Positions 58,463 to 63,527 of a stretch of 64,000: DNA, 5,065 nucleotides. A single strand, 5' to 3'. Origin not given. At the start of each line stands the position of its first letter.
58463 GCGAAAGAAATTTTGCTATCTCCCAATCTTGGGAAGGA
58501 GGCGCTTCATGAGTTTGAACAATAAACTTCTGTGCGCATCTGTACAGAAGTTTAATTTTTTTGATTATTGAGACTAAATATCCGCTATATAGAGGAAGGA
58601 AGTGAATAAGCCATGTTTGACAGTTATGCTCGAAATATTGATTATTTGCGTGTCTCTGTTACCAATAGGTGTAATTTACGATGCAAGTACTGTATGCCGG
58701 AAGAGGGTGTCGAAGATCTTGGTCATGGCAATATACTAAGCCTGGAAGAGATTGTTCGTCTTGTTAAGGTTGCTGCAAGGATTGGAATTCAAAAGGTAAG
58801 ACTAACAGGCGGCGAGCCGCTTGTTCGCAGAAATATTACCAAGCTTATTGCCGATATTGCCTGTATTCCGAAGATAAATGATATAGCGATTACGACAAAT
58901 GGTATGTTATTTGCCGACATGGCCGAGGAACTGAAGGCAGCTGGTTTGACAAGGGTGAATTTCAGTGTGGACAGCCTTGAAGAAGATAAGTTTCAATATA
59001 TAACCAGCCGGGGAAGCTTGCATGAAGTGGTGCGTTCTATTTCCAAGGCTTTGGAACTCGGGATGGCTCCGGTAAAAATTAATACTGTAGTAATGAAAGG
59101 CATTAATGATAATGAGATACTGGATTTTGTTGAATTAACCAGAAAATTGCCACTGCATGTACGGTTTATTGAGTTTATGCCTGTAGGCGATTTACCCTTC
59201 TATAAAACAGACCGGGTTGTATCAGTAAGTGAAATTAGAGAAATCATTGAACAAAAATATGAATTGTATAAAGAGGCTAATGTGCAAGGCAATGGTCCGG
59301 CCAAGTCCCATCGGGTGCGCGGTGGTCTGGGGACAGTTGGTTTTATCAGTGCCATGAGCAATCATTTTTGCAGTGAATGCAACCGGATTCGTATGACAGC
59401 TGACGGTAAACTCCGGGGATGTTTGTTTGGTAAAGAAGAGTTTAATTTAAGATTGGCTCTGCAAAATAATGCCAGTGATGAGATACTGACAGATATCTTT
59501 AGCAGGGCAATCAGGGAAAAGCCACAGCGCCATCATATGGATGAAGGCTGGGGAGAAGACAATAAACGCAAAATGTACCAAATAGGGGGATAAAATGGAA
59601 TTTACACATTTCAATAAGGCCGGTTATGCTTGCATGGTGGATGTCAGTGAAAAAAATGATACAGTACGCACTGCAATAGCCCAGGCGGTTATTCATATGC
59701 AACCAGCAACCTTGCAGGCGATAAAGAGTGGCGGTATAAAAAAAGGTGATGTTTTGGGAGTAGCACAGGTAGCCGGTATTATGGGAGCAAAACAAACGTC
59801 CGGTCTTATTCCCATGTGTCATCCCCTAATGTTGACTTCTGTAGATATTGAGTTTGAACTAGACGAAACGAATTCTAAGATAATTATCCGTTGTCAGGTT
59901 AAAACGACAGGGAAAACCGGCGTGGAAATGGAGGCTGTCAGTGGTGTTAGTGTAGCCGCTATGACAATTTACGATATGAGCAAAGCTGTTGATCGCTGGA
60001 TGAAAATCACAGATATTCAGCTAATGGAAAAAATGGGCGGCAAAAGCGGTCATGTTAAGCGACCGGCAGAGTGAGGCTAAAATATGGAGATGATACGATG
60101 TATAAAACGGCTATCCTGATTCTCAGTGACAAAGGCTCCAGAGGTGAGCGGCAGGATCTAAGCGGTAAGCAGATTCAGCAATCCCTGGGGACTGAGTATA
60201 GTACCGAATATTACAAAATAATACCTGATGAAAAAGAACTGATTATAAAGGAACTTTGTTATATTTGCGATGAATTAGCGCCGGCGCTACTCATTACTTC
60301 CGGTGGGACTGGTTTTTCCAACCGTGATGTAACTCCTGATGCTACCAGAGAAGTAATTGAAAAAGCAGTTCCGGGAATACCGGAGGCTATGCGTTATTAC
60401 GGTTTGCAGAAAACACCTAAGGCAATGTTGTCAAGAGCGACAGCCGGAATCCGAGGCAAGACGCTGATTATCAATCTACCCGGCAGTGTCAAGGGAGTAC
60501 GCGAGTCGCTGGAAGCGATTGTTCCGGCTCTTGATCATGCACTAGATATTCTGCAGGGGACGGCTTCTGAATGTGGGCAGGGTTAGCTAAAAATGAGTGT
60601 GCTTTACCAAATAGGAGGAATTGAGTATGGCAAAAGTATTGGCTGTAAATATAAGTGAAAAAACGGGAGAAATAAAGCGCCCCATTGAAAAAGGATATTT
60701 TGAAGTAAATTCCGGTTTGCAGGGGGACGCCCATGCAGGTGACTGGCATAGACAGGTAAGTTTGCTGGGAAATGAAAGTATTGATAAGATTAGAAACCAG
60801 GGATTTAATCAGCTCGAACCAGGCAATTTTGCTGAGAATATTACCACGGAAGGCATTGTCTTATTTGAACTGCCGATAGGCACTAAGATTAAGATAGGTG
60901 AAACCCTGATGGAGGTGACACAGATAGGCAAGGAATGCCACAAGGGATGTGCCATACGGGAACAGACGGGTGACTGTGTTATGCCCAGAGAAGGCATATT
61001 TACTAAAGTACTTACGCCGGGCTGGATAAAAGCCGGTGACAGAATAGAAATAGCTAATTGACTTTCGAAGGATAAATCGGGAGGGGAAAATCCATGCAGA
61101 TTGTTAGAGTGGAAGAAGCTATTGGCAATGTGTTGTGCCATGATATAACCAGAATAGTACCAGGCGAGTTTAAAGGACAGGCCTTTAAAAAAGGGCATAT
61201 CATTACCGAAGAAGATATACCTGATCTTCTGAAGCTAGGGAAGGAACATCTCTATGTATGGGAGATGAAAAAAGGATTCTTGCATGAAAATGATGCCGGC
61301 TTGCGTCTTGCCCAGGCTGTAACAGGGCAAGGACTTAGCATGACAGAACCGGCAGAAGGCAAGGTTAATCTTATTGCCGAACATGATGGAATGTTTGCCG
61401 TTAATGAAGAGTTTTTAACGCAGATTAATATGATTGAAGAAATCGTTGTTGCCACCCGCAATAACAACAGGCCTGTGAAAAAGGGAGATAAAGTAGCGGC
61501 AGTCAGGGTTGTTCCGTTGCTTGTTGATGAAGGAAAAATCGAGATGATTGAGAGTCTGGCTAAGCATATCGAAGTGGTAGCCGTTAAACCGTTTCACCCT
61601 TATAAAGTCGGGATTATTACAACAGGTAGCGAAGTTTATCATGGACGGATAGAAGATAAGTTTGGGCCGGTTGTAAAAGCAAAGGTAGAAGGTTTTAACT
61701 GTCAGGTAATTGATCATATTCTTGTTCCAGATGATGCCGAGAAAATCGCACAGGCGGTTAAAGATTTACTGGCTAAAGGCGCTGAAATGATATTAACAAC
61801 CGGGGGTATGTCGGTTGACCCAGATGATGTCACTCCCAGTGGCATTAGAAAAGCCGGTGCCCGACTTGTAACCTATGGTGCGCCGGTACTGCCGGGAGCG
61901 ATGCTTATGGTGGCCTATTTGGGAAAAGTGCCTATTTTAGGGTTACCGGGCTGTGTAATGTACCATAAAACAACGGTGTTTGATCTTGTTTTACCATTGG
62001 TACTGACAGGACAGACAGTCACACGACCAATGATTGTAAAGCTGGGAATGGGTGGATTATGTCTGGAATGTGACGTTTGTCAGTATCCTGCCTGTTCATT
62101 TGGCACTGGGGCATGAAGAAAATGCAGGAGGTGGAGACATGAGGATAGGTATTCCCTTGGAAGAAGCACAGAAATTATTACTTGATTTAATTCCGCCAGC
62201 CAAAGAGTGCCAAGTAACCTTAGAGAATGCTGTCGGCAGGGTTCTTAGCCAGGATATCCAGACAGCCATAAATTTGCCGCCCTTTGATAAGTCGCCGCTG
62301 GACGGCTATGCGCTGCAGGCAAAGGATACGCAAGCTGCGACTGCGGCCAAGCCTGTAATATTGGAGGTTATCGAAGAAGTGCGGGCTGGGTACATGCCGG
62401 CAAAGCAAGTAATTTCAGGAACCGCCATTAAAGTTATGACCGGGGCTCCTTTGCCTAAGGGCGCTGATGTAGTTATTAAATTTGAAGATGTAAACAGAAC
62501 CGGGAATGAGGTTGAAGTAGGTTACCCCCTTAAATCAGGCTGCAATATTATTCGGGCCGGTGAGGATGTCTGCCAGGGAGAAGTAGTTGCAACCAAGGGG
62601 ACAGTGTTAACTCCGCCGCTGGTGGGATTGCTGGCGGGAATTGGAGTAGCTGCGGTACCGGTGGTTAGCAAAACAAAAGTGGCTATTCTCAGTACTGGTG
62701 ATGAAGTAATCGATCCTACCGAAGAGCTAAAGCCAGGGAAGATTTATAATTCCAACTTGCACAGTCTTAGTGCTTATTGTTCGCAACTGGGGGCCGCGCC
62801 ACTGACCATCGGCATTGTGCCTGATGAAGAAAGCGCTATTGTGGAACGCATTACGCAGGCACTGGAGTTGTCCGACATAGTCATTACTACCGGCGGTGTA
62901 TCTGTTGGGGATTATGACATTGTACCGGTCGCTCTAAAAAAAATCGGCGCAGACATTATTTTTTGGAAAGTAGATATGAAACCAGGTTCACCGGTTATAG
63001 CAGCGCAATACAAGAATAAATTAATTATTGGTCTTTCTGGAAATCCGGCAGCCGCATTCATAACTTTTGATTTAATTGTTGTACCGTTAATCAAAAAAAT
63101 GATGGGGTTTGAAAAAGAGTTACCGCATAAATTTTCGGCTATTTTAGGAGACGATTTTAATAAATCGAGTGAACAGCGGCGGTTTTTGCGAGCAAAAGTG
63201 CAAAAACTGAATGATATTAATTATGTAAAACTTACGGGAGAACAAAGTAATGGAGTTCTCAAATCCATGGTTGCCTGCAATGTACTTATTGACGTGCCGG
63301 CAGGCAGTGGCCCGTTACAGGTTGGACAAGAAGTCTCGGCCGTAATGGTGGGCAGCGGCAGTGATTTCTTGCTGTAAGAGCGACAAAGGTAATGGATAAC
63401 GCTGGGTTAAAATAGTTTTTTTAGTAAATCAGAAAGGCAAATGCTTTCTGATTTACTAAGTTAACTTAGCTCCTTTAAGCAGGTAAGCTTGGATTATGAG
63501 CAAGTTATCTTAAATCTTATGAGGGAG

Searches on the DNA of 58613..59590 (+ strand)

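Call 89: search_rna_families(sources=[L013, L014, L015], threshold=gathering)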
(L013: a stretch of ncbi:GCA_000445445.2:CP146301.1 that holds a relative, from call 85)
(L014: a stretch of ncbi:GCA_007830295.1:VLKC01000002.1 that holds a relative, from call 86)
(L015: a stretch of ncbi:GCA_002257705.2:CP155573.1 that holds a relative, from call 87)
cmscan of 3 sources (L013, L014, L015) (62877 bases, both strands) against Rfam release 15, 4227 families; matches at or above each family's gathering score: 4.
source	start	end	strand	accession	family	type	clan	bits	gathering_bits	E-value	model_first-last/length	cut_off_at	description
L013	19956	20156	+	RF00174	Cobalamin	Cis-reg; riboswitch;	CL00101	94.5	31.5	3e-22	1-189/189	no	Cobalamin riboswitch aptamer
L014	9776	9905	+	RF01055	Molybdenum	Cis-reg; riboswitch;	-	73.8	36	5.9e-16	1-135/135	no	Molybdenum/Tungsten riboswitch aptamer (Moco RNA motif)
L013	9776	9905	+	RF01055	Molybdenum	Cis-reg; riboswitch;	-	72.4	36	1.5e-15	1-135/135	no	Molybdenum/Tungsten riboswitch aptamer (Moco RNA motif)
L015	9790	9919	+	RF01055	Molybdenum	Cis-reg; riboswitch;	-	69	36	1.5e-14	1-135/135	no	Molybdenum/Tungsten riboswitch aptamer (Moco RNA motif)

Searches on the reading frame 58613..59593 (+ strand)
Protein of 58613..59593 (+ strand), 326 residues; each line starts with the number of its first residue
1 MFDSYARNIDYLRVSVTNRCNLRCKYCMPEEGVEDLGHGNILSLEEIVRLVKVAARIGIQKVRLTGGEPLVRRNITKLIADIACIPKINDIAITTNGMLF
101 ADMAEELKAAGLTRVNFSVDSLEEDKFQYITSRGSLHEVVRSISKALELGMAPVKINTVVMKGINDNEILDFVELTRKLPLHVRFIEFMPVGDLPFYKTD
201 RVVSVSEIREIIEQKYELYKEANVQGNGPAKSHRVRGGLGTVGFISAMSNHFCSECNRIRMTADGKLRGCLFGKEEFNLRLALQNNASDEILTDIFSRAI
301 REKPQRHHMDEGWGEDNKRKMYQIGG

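Call 7: search_protein_families(library=pfam, proteins=[window:58613-59593:+], max_evalue=0.001)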
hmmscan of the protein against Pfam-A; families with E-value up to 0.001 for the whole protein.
window:58613-59593:+ (326 aa): 3 families
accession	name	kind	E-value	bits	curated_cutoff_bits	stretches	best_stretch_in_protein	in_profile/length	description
PF04055.27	Radical_SAM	-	9.1e-39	133.7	29.5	1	14-175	1-165/166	Radical SAM superfamily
PF06463.18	Mob_synth_C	-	2.7e-38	131.2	37.4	1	182-308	2-127/128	Molybdenum Cofactor Synthesis C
PF13353.11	Fer4_12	-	1.1e-07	32.7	22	1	18-121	13-115/137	4Fe-4S single cluster domain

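Call 84: find_homologous_proteins(query=window:58613-59590:+, max_evalue=1e-60)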
Query window:58613-59590:+ (326 aa): 7005 proteins with E <= 1e-60 among 8000 candidates; the best 120 are listed.
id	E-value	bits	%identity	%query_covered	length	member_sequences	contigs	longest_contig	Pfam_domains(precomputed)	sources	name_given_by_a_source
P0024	2.5e-206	702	95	100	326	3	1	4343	PF04055.28,PF13353.12,PF06463.19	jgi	jgi:cyclic pyranopterin phosphate synthase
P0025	5.7e-190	649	87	100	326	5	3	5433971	PF04055.28,PF13353.12,PF06463.19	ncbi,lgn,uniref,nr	ncbi:Cyclic pyranopterin monophosphate synthase [Sporomusa ovata DSM 2662]|uniref:GTP 3',8-cyclase n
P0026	6.9e-190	648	88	100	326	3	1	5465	PF04055.28,PF13353.12,PF06463.19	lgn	-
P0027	1.3e-189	647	87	100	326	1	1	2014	PF04055.28,PF13353.12,PF06463.19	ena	-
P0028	3.1e-189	646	87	100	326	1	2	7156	PF04055.28,PF13353.12,PF06463.19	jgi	-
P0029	6.4e-186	635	84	100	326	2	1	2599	PF04055.28,PF13353.12,PF06463.19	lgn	-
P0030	2.8e-183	627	83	100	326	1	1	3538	PF04055.28,PF13353.12,PF06463.19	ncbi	-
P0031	1.0e-182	625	83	100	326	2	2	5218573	PF04055.28,PF13353.12,PF06463.19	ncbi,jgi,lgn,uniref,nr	ncbi:GTP 3',8-cyclase MoaA [Sporomusa sp. KB1]|jgi:cyclic pyranopterin phosphate synthase|uniref:GTP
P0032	7.9e-180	615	83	100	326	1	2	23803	PF04055.28,PF13353.12,PF06463.19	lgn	-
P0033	4.9e-177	606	81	100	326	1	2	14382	PF04055.28,PF13353.12,PF06463.19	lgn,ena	-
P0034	2.0e-175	601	79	100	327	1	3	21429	PF04055.28,PF13353.12,PF06463.19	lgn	-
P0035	1.2e-173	595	79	100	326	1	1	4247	PF04055.28,PF13353.12,PF06463.19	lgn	-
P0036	1.0e-172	592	78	100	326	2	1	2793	PF04055.28,PF13353.12,PF06463.19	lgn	-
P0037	3.0e-171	587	78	100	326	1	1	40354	PF04055.28,PF13353.12,PF06463.19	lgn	-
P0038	4.5e-169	580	76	100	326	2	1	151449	PF04055.28,PF13353.12,PF06463.19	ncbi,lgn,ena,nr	ncbi:MAG: moaA 3 [Firmicutes bacterium]|nr:moaA 3 [Bacillota bacterium]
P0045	4.2e-159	547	81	93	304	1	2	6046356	PF04055.28,PF13353.12,PF06463.19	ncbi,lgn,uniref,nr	ncbi:GTP 3',8-cyclase [Sporomusa silvacetica DSM 10669]|uniref:GTP 3',8-cyclase n=1 Tax=Sporomusa si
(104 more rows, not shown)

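Call 85: find_encoding_contigs(protein=P0025, flank=10000, max_places=1)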
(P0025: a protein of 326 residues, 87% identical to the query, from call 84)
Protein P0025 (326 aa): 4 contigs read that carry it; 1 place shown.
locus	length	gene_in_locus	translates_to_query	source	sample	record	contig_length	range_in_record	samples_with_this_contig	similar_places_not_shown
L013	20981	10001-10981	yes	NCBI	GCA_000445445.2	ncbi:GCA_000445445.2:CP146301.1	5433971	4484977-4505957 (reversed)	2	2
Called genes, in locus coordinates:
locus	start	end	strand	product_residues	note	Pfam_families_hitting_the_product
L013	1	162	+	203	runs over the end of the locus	PF00111:Fer2 (weak), PF13510:Fer2_4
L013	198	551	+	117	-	-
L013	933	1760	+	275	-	PF09837:DUF2064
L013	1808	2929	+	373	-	PF13183:Fer4_8, PF13534:Fer4_17, PF02754:CCG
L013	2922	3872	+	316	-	PF02596:DUF169, PF00037:Fer4 (weak), PF12837:Fer4_6 (weak), PF14697:Fer4_21, PF13187:Fer4_9 (weak)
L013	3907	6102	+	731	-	PF04879:Molybdop_Fe4S4, PF00384:Molybdopterin, PF01568:Molydop_binding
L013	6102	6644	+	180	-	PF12797:Fer4_2 (weak), PF13187:Fer4_9 (faint), PF13247:Fer4_11, PF12838:Fer4_7, PF00037:Fer4 (weak), PF12797:Fer4_2 (weak), PF12837:Fer4_6 (weak), PF13237:Fer4_10 (weak)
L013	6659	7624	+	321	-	PF03916:NrfD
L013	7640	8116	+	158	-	PF00583:Acetyltransf_1, PF13673:Acetyltransf_10, PF13508:Acetyltransf_7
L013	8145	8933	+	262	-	PF23023:Anti-Pycsar_Apyc1, PF00753:Lactamase_B, PF12706:Lactamase_B_2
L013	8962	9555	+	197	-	PF01613:Flavin_Reduct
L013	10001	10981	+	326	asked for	PF04055:Radical_SAM, PF13353:Fer4_12 (weak), PF06463:Mob_synth_C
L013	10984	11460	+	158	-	PF01967:MoaC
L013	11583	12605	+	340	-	PF00994:MoCF_biosynth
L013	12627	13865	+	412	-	PF03453:MoeA_N, PF00994:MoCF_biosynth, PF03454:MoeA_C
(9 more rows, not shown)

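Call 86: find_encoding_contigs(protein=P0031, flank=10000, max_places=1)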
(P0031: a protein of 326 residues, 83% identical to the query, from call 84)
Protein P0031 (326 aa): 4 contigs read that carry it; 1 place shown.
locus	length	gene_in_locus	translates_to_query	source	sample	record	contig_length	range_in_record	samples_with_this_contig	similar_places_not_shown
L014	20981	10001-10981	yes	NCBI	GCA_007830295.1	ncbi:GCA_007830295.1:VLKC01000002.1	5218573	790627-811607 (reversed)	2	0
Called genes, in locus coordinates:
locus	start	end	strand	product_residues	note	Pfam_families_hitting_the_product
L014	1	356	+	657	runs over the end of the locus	PF02743:dCache_1, PF22673:MCP-like_PDC_1 (faint), PF08269:dCache_2 (weak), PF00672:HAMP, PF00015:MCPsignal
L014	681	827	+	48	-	-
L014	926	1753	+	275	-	PF09837:DUF2064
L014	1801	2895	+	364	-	PF12838:Fer4_7 (weak), PF13183:Fer4_8, PF13187:Fer4_9 (weak), PF13534:Fer4_17, PF02754:CCG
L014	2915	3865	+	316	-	PF02596:DUF169, PF00037:Fer4 (weak), PF12837:Fer4_6 (weak), PF14697:Fer4_21, PF13187:Fer4_9 (weak)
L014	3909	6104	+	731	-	PF04879:Molybdop_Fe4S4, PF00384:Molybdopterin, PF01568:Molydop_binding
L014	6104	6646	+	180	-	PF12797:Fer4_2 (weak), PF13187:Fer4_9 (faint), PF13247:Fer4_11, PF12838:Fer4_7 (weak), PF00037:Fer4 (weak), PF12797:Fer4_2 (weak), PF12837:Fer4_6 (weak), PF13237:Fer4_10 (weak)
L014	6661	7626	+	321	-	PF03916:NrfD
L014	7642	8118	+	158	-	PF00583:Acetyltransf_1, PF13673:Acetyltransf_10, PF13508:Acetyltransf_7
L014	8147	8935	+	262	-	PF23023:Anti-Pycsar_Apyc1, PF00753:Lactamase_B, PF12706:Lactamase_B_2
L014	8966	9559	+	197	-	PF01613:Flavin_Reduct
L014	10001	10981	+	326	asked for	PF04055:Radical_SAM, PF13353:Fer4_12 (weak), PF06463:Mob_synth_C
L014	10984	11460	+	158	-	PF01967:MoaC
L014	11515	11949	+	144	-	PF03473:MOSC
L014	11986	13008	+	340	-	PF00994:MoCF_biosynth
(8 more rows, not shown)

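Call 87: find_encoding_contigs(protein=P0045, flank=10000, max_places=1)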
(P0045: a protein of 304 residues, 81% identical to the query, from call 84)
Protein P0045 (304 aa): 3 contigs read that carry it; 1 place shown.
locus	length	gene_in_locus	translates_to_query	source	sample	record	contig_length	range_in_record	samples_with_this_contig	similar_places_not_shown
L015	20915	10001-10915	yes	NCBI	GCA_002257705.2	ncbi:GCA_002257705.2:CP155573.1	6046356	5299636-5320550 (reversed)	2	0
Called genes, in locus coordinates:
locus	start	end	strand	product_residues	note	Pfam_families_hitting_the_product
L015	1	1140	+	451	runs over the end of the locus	PF00083:Sugar_tr, PF07690:MFS_1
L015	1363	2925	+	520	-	PF17853:GGDEF_2 (faint), PF13556:HTH_30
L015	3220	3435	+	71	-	-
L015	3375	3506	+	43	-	-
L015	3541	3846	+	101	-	-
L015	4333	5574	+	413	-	PF07690:MFS_1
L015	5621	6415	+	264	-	PF02588:YitT_membrane, PF10035:DUF2179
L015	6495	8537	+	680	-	PF02743:dCache_1, PF00672:HAMP (faint), PF00015:MCPsignal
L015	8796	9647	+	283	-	PF02588:YitT_membrane, PF10035:DUF2179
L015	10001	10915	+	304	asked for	PF04055:Radical_SAM, PF13353:Fer4_12 (weak), PF06463:Mob_synth_C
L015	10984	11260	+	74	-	-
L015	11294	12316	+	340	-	PF00994:MoCF_biosynth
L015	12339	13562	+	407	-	PF03453:MoeA_N, PF00994:MoCF_biosynth, PF03454:MoeA_C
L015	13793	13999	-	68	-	-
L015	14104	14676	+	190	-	PF02371:Transposase_20 (weak)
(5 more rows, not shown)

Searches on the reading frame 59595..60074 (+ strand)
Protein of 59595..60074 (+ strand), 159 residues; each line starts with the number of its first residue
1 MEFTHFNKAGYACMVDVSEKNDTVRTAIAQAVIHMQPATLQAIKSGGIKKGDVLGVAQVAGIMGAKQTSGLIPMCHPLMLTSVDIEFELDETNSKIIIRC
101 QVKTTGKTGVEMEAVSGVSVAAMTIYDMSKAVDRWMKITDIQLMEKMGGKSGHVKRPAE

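Call 7: search_protein_families(library=pfam, proteins=[window:59595-60074:+], max_evalue=0.001)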
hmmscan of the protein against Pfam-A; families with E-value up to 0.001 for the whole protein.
window:59595-60074:+ (159 aa): 1 family
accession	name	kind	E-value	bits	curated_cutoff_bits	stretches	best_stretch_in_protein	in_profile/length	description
PF01967.27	MoaC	-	1.4e-57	194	27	1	14-149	1-136/136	MoaC family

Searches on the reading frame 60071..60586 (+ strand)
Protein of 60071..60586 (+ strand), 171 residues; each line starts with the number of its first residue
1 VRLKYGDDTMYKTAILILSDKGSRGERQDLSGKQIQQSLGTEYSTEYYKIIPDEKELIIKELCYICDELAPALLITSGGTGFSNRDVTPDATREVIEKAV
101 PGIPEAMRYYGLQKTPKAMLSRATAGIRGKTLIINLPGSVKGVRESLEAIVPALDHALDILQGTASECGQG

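Call 7: search_protein_families(library=pfam, proteins=[window:60071-60586:+], max_evalue=0.001)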
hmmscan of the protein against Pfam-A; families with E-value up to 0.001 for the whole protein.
window:60071-60586:+ (171 aa): 1 family
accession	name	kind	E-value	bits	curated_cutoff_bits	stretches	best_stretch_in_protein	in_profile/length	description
PF00994.29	MoCF_biosynth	-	1.1e-26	93.7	26.6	1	14-156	1-144/144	Probable molybdopterin binding domain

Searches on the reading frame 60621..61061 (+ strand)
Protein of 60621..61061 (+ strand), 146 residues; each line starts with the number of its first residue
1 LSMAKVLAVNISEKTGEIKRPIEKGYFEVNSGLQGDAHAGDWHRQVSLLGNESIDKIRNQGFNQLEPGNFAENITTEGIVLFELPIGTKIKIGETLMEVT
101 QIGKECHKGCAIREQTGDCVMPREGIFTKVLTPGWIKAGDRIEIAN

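Call 7: search_protein_families(library=pfam, proteins=[window:60621-61061:+], max_evalue=0.001)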
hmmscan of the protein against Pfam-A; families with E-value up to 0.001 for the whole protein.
window:60621-61061:+ (146 aa): 1 family
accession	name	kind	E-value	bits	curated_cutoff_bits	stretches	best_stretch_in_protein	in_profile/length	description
PF03473.23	MOSC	-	9.5e-14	51.9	22.7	1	37-143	3-120/120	MOSC domain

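Call 79: search_protein_families(library=ncbifam, proteins=[window:60621-61061:+], max_evalue=1e-8)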
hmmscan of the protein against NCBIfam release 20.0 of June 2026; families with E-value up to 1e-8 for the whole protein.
window:60621-61061:+ (146 aa): 1 family
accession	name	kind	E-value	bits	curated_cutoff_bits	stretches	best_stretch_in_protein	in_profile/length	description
NF011069.0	PRK14499.1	equivalog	8.9e-61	205.7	457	1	2-145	161-306/308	cyclic pyranopterin monophosphate synthase MoaC/MOSC-domain-containing protein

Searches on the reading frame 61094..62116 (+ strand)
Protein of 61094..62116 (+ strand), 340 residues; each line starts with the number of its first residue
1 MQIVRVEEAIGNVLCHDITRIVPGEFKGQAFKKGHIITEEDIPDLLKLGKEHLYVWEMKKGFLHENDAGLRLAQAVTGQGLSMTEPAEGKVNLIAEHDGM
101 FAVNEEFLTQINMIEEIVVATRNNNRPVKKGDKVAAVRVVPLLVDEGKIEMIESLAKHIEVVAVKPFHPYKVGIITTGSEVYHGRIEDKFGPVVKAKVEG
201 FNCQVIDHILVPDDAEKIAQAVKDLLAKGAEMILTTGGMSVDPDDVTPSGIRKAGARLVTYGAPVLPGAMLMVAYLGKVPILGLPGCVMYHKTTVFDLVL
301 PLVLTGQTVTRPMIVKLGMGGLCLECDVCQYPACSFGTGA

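Call 8: search_protein_families(library=pfam, proteins=[window:61094-62116:+], max_evalue=0.001)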
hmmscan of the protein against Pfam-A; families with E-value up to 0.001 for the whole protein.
window:61094-62116:+ (340 aa): 1 family
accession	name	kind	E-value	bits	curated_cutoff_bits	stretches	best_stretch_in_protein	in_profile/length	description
PF00994.29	MoCF_biosynth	-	2.6e-27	95.7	26.6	1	173-303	1-142/144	Probable molybdopterin binding domain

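Call 20: search_protein_families(library=ncbifam, proteins=[window:61094-62116:+], max_evalue=0.00001)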
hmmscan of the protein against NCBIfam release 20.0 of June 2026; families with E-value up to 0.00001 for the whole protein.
window:61094-62116:+ (340 aa): 11 families
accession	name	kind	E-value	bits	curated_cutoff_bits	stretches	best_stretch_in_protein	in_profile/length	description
TIGR00177.1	molyb_syn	domain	1.8e-21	76.7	85.35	1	170-288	2-135/148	molybdenum cofactor synthesis domain-containing protein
NF002947.1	PRK03604.1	equivalog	3.7e-14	52.7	285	1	148-258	135-234/301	bifunctional molybdenum cofactor biosynthesis protein MoaC/MoaB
NF011068.0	PRK14498.1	equivalog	4.7e-14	51.4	534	1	162-304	179-326/647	molybdopterin biosynthesis protein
NF011067.0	PRK14497.1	equivalog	1.5e-10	40.2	536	1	158-291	168-306/546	putative molybdopterin biosynthesis protein MoeA/unknown domain fusion protein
NF007960.1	PRK10680.1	equivalog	5.3e-10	38.6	440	1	160-305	164-314/401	molybdopterin molybdotransferase MoeA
NF011060.0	PRK14491.1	equivalog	6.3e-10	38.1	532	1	161-301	360-505/598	bifunctional molybdopterin-guanine dinucleotide biosynthesis adaptor protein MobB/molybdopterin molybdotransferase MoeA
NF002291.0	PRK01215.1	equivalog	1.5e-08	34.1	293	1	171-254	5-87/264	nicotinamide mononucleotide deamidase-related protein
NF001813.0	PRK00549.1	equivalog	5.2e-08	32.3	379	1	171-250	2-80/414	competence/damage-inducible protein A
NF050098.1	MoeA_actino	exception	2e-06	26.8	560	1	174-286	179-297/400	molybdopterin molybdotransferase MoeA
NF045515.2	Glp_gephyrin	equivalog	2e-06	26.8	475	1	175-288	187-300/403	molybdotransferase-like divisome protein Glp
NF006932.0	PRK09417.1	equivalog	4.9e-06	26.1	158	1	171-253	5-90/193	molybdopterin adenylyltransferase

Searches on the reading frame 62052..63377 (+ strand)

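Call 8: search_protein_families(library=pfam, proteins=[window:62052-63377:+], max_evalue=0.001)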
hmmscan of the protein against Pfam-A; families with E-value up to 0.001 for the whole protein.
window:62052-63377:+ (441 aa): 3 families
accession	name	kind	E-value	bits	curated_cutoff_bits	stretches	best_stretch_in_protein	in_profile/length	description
PF03453.22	MoeA_N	-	1.7e-43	148.5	30.8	1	34-198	1-160/160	MoeA N-terminal region (domain I and II)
PF00994.29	MoCF_biosynth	-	1.1e-33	116.4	26.6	1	211-348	1-143/144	Probable molybdopterin binding domain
PF03454.20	MoeA_C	-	7e-11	42.6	22.1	1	363-430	2-69/72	MoeA C-terminal region (domain IV)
